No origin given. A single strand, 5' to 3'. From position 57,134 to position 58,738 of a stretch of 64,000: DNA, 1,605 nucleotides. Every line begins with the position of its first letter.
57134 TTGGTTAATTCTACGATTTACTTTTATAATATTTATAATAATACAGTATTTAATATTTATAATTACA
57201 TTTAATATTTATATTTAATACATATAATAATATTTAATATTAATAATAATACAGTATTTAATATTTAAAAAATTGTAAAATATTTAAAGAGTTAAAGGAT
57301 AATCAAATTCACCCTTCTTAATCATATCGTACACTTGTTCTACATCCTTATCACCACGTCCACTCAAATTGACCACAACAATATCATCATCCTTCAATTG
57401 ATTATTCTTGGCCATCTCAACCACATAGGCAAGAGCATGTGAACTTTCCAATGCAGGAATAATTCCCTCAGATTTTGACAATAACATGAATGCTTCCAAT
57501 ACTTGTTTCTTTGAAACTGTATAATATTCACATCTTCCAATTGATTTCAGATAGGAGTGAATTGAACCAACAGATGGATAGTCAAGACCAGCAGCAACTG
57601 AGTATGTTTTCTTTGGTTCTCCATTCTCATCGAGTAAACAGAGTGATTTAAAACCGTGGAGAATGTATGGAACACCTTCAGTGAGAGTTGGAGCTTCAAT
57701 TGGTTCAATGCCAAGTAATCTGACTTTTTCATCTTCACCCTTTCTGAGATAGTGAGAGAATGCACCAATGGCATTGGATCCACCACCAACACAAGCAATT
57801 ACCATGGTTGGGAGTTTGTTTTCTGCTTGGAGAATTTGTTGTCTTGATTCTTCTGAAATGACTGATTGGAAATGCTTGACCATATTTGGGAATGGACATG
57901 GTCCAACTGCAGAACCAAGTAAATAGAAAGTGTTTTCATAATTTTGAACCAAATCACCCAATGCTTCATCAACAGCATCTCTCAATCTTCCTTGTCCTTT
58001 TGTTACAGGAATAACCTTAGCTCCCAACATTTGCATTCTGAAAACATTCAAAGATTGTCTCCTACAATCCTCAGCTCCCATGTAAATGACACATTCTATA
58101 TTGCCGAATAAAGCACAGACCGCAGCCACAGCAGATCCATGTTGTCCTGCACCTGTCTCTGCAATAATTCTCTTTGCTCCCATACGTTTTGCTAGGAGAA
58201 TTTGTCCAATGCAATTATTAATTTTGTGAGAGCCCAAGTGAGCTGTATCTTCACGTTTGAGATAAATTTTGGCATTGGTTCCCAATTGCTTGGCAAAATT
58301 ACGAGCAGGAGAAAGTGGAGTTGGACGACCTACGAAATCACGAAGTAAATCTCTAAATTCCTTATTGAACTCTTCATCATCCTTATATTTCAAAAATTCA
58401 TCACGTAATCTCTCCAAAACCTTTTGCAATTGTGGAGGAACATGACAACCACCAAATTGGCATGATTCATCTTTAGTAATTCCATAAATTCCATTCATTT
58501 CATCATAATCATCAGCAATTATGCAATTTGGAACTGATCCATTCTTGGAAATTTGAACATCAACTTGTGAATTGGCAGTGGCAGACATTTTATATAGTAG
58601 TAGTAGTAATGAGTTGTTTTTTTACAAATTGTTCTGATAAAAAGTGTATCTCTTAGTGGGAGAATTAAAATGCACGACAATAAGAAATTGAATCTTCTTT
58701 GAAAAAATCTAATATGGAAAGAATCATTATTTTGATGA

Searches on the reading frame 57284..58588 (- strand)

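Call 22: search_protein_families(library=pfam, proteins=[window:57284-58588:-], max_evalue=0.001)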
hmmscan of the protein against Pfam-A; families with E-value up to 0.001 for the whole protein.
window:57284-58588:- (434 aa): 1 family
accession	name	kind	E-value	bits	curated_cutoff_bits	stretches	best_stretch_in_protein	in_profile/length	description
PF00291.31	PALP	-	3.5e-43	148.5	35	1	87-410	5-295/295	Pyridoxal-phosphate dependent enzyme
